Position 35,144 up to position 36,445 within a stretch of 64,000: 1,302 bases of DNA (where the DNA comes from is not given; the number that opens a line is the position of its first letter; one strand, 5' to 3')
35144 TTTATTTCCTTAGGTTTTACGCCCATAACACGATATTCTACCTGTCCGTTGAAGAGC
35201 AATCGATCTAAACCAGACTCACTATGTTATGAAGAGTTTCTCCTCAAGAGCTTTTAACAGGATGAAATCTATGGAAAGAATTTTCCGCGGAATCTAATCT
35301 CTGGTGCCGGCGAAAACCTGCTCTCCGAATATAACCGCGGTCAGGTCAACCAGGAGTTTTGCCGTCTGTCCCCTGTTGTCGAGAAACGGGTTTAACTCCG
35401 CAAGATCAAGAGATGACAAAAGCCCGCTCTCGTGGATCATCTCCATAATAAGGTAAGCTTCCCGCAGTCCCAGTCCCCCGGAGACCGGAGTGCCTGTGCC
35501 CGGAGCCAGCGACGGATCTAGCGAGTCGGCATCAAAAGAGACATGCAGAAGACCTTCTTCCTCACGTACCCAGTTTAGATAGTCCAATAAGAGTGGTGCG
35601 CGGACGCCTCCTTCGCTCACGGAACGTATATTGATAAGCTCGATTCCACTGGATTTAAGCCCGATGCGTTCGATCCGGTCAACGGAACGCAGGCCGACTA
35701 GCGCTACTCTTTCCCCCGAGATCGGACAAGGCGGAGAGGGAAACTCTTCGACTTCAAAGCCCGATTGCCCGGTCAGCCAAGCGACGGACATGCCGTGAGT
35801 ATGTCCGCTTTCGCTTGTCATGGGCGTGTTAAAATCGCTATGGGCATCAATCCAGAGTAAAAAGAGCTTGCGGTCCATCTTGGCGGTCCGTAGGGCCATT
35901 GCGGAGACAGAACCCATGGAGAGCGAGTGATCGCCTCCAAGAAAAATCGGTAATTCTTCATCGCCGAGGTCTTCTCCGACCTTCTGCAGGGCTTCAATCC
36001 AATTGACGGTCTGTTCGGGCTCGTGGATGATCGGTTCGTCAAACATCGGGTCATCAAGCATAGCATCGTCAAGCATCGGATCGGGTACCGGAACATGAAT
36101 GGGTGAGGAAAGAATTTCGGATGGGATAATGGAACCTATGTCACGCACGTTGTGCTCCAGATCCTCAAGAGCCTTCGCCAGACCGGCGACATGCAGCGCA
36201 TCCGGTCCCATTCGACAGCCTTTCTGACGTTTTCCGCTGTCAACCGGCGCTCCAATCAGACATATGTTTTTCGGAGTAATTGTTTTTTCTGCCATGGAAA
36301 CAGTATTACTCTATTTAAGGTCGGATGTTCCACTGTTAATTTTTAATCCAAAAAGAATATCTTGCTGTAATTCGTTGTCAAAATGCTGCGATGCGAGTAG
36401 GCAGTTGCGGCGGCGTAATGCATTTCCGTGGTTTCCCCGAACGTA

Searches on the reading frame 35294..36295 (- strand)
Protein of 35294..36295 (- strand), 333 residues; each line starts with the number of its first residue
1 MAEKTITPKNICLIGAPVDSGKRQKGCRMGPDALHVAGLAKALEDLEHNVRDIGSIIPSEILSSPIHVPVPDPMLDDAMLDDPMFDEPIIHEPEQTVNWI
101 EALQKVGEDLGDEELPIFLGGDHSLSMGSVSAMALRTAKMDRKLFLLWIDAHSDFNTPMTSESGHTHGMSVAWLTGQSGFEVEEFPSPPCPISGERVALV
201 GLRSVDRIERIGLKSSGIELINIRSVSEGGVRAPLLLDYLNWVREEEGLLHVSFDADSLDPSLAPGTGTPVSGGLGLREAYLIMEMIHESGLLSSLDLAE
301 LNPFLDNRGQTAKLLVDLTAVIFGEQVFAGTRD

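Call 61: search_protein_families(library=pfam, proteins=[window:35294-36295:-], max_evalue=0.00001)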
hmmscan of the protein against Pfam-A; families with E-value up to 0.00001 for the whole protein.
window:35294-36295:- (333 aa): 1 family
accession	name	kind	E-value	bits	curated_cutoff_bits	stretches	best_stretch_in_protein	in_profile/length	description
PF00491.26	Arginase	-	2.2e-58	198.4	22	1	10-321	2-276/280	Arginase family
